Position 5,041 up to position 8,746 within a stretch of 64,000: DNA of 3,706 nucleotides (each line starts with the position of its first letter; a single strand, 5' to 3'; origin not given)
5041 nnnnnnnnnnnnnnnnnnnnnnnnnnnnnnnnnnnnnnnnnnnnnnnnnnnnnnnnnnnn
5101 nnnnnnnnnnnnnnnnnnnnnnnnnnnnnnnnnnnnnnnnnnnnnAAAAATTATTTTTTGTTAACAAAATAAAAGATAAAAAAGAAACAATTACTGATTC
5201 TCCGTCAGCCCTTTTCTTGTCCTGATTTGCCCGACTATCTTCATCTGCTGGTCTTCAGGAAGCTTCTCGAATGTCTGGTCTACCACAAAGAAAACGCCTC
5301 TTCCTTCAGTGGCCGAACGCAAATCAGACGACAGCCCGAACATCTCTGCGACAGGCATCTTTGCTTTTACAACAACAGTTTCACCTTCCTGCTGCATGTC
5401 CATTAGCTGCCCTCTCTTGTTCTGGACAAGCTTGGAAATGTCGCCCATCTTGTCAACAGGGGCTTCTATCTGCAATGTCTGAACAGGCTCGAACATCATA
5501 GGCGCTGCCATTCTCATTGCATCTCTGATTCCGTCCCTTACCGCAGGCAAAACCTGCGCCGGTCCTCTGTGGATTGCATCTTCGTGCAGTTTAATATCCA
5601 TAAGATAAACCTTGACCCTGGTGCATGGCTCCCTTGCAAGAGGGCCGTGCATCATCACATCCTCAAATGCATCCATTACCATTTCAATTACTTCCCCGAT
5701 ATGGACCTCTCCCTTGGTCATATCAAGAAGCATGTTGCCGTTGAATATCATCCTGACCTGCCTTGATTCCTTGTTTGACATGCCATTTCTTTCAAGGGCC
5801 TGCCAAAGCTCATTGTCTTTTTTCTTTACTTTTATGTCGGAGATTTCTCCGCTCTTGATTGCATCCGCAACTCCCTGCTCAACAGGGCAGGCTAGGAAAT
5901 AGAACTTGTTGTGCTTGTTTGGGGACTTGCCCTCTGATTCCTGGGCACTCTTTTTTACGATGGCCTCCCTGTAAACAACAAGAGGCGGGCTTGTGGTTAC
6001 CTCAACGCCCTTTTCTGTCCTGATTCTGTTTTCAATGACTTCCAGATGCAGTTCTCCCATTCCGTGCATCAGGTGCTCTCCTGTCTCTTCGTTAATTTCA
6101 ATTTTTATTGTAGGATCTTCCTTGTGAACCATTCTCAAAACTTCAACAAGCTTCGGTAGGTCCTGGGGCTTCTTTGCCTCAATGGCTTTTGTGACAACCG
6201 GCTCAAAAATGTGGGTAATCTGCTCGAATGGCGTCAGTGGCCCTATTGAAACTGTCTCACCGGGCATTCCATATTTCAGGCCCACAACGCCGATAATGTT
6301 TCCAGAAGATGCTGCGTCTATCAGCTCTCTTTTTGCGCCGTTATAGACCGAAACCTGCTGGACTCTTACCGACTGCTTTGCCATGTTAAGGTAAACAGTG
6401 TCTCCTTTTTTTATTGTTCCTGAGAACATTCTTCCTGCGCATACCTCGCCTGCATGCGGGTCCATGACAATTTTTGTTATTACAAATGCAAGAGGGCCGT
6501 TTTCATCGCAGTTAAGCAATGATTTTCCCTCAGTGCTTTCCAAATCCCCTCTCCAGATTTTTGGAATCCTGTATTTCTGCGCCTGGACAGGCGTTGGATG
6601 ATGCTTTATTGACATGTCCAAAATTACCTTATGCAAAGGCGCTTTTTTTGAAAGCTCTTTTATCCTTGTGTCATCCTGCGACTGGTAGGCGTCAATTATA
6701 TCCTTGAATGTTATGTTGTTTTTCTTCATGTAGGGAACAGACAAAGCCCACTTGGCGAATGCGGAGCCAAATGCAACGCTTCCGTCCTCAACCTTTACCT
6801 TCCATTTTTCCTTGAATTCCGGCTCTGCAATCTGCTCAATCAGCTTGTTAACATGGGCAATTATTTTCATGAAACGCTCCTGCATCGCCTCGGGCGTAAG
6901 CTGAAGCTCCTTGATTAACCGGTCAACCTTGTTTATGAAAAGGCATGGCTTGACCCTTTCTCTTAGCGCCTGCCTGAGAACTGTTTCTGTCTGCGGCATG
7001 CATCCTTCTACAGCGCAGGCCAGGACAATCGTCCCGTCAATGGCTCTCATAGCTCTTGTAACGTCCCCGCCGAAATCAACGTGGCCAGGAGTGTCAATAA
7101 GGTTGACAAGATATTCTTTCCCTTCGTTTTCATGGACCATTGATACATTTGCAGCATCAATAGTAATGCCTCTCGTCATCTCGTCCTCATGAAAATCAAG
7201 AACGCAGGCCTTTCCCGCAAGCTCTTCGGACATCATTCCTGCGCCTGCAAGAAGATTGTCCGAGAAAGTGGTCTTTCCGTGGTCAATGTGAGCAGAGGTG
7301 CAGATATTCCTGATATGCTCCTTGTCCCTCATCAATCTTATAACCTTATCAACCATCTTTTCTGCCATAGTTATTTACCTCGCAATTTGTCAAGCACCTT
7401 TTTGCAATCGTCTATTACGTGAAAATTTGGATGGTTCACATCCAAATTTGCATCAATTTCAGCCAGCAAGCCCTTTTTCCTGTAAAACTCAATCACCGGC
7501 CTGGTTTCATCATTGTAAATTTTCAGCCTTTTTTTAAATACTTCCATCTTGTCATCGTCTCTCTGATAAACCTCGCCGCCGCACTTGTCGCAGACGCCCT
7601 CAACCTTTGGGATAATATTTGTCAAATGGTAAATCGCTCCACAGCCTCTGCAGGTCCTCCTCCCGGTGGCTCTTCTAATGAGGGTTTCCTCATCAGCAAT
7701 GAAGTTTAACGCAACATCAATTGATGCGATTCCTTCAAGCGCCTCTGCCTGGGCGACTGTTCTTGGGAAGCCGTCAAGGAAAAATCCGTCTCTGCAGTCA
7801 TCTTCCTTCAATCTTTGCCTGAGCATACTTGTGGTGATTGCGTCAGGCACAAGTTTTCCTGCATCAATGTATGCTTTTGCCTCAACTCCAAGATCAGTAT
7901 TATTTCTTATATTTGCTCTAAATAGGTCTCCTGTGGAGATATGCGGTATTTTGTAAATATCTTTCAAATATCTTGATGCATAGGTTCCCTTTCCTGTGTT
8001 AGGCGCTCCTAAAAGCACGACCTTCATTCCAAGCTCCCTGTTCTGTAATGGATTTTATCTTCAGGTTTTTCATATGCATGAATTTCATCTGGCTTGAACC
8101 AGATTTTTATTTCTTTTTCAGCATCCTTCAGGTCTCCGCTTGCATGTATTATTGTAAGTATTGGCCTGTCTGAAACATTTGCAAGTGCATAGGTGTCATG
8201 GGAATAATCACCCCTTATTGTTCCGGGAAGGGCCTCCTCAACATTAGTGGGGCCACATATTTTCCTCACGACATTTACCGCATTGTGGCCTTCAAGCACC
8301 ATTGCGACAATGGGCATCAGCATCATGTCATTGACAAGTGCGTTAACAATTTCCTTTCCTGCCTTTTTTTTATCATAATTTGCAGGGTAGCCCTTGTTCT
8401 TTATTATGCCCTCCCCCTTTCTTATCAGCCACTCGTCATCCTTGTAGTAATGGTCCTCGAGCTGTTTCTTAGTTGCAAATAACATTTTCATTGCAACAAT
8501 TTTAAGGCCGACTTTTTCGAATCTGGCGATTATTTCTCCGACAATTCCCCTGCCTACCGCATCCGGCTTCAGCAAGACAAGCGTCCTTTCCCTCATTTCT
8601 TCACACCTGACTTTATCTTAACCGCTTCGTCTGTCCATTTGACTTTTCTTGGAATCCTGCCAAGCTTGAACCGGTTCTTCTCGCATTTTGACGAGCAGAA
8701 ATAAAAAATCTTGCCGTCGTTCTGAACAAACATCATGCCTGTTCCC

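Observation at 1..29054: Dispersed type IV pilus-like machinery plus two 'pilin-like gene -> giant secreted protein' modules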

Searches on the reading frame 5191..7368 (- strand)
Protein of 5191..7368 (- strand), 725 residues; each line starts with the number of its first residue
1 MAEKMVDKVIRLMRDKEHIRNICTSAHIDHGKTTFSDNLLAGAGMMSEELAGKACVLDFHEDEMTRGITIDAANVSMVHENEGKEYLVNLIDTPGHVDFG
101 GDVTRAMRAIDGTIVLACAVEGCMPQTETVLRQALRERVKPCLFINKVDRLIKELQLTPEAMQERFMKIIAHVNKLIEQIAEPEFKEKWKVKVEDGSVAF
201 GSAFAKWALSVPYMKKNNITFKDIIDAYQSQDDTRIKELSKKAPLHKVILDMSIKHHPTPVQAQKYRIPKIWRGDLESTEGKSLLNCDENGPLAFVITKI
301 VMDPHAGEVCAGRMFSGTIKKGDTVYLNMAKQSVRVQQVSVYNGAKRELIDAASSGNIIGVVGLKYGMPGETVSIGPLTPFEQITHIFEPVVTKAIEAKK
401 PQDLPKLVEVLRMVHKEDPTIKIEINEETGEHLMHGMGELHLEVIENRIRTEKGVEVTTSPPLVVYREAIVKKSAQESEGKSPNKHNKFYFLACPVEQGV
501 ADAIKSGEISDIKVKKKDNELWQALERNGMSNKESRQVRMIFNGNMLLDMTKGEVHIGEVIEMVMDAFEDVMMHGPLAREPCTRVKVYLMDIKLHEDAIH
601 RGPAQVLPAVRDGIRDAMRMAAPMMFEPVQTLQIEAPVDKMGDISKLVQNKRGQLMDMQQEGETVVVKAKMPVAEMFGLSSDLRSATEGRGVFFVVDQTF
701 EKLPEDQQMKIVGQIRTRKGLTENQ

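Call 13: search_protein_families(library=pfam, proteins=[window:5191-7368:-], max_evalue=0.001)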
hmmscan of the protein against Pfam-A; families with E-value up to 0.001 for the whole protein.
window:5191-7368:- (725 aa): 6 families
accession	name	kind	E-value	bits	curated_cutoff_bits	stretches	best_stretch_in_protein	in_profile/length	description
PF00009.33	GTP_EFTU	-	1.5e-50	171.9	26.5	1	18-220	2-177/188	Elongation factor Tu GTP binding domain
PF14492.12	EFG_III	-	1.5e-23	83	27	1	389-460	3-74/75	Elongation Factor G, domain III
PF00679.30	EFG_C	-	5.6e-22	78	27.9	1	626-709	3-87/89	Elongation factor G C-terminus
PF03764.24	EFG_IV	-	1.8e-19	70.2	24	1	528-621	24-120/121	Elongation factor G, domain IV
PF03144.31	GTP_EFTU_D2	-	2.1e-13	50.9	30.3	1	307-373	1-72/73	Elongation factor Tu domain 2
PF22042.2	EF-G_D2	-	8.1e-11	42.3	27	1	295-373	4-81/84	Elongation factor G domain 2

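Call 98: list_cluster_members(proteins=[window:5191-7368:-, P0001, P0016, window:20441-24055:-, window:26261-28228:-, window:15223-16080:+])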
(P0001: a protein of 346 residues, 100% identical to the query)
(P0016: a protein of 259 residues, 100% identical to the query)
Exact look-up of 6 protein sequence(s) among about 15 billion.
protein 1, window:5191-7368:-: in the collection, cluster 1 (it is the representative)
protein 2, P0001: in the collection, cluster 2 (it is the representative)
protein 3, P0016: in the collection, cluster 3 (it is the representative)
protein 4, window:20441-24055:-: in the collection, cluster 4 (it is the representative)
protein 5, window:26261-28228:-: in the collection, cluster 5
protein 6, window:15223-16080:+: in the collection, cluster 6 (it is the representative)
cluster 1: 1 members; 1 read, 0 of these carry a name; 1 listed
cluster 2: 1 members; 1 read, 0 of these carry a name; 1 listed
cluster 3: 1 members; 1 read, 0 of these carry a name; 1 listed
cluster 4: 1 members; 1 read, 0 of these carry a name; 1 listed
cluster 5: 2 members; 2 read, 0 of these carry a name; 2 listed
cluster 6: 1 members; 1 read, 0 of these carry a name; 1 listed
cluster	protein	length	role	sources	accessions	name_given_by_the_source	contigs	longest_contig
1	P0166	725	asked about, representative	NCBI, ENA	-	-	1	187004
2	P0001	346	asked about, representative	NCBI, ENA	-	-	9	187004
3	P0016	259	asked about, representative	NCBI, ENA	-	-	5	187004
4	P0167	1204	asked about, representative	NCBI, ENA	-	-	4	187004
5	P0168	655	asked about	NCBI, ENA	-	-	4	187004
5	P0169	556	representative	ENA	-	-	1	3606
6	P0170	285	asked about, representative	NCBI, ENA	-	-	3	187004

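Call 99: find_homologous_proteins(query=window:5191-7368:-, max_evalue=1e-50)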
Query window:5191-7368:- (725 aa): 8000 proteins with E <= 1e-50 among 8000 candidates; the best 120 are listed.
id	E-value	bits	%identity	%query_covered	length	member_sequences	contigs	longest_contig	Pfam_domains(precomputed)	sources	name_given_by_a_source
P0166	0.0e+0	1628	100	100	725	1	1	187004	PF00679.31,PF14492.13,PF00009.34,PF03764.25,PF03144.32,PF22042.3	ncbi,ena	-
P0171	0.0e+0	1624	100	100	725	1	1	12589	PF00679.31,PF14492.13,PF00009.34,PF03764.25,PF03144.32,PF22042.3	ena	-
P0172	0.0e+0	1460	89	100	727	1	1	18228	PF00679.31,PF14492.13,PF00009.34,PF03764.25,PF03144.32,PF22042.3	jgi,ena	-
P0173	0.0e+0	1446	88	100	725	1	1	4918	PF00679.31,PF14492.13,PF00009.34,PF03764.25,PF03144.32,PF22042.3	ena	-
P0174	0.0e+0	1411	85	100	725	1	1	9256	PF00679.31,PF14492.13,PF00009.34,PF03764.25,PF03144.32,PF22042.3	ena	-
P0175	0.0e+0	1410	85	100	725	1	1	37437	PF00679.31,PF14492.13,PF00009.34,PF03764.25,PF03144.32,PF22042.3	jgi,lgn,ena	-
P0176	0.0e+0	1373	83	100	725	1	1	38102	PF00679.31,PF14492.13,PF00009.34,PF03764.25,PF03144.32,PF22042.3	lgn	-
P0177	0.0e+0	1353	82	100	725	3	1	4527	PF00679.31,PF14492.13,PF00009.34,PF03764.25,PF03144.32,PF22042.3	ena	-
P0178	0.0e+0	1343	82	100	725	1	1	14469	PF00679.31,PF14492.13,PF00009.34,PF03764.25,PF03144.32,PF22042.3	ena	-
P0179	0.0e+0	1342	82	100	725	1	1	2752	PF00679.31,PF14492.13,PF00009.34,PF03764.25,PF03144.32,PF22042.3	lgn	-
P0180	0.0e+0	1328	81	100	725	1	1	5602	PF00679.31,PF14492.13,PF00009.34,PF03764.25,PF03144.32,PF22042.3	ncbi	-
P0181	0.0e+0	1306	80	99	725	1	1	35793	PF00679.31,PF14492.13,PF00009.34,PF03764.25,PF03144.32,PF22042.3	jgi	-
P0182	0.0e+0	1281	77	100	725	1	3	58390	PF00679.31,PF14492.13,PF00009.34,PF03764.25,PF03144.32,PF22042.3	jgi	-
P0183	0.0e+0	1256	76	100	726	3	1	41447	PF00679.31,PF14492.13,PF00009.34,PF03764.25,PF03144.32,PF22042.3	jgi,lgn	jgi:elongation factor 2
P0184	0.0e+0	1255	76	100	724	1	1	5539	PF00679.31,PF14492.13,PF00009.34,PF03764.25,PF03144.32,PF22042.3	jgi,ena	-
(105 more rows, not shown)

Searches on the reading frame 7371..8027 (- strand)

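Call 13: search_protein_families(library=pfam, proteins=[window:7371-8027:-], max_evalue=0.001)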
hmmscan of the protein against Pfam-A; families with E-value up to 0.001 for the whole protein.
window:7371-8027:- (218 aa): 3 families
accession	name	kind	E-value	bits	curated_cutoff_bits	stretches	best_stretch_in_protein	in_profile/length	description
PF00406.28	ADK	-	1.1e-46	159.1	26.8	1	5-186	1-150/151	Adenylate kinase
PF13207.12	AAA_17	-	9.7e-21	74.9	27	1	6-125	1-124/136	AAA domain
PF05191.20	ADK_lid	-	6.7e-17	61.5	26.6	1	123-158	1-36/36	Adenylate kinase, active site lid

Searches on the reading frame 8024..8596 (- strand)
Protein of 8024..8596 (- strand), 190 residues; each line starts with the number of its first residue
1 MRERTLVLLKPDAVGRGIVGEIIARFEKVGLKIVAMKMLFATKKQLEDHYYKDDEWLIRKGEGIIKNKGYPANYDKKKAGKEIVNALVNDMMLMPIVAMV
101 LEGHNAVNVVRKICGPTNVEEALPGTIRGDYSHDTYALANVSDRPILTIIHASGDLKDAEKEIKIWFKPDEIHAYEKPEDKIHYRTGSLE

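Call 13: search_protein_families(library=pfam, proteins=[window:8024-8596:-], max_evalue=0.001)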
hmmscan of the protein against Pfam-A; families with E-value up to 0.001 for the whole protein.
window:8024-8596:- (190 aa): 1 family
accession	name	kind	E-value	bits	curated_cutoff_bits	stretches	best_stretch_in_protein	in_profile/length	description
PF00334.24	NDK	-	3.6e-41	140.6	27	2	76-172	49-135/135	Nucleoside diphosphate kinase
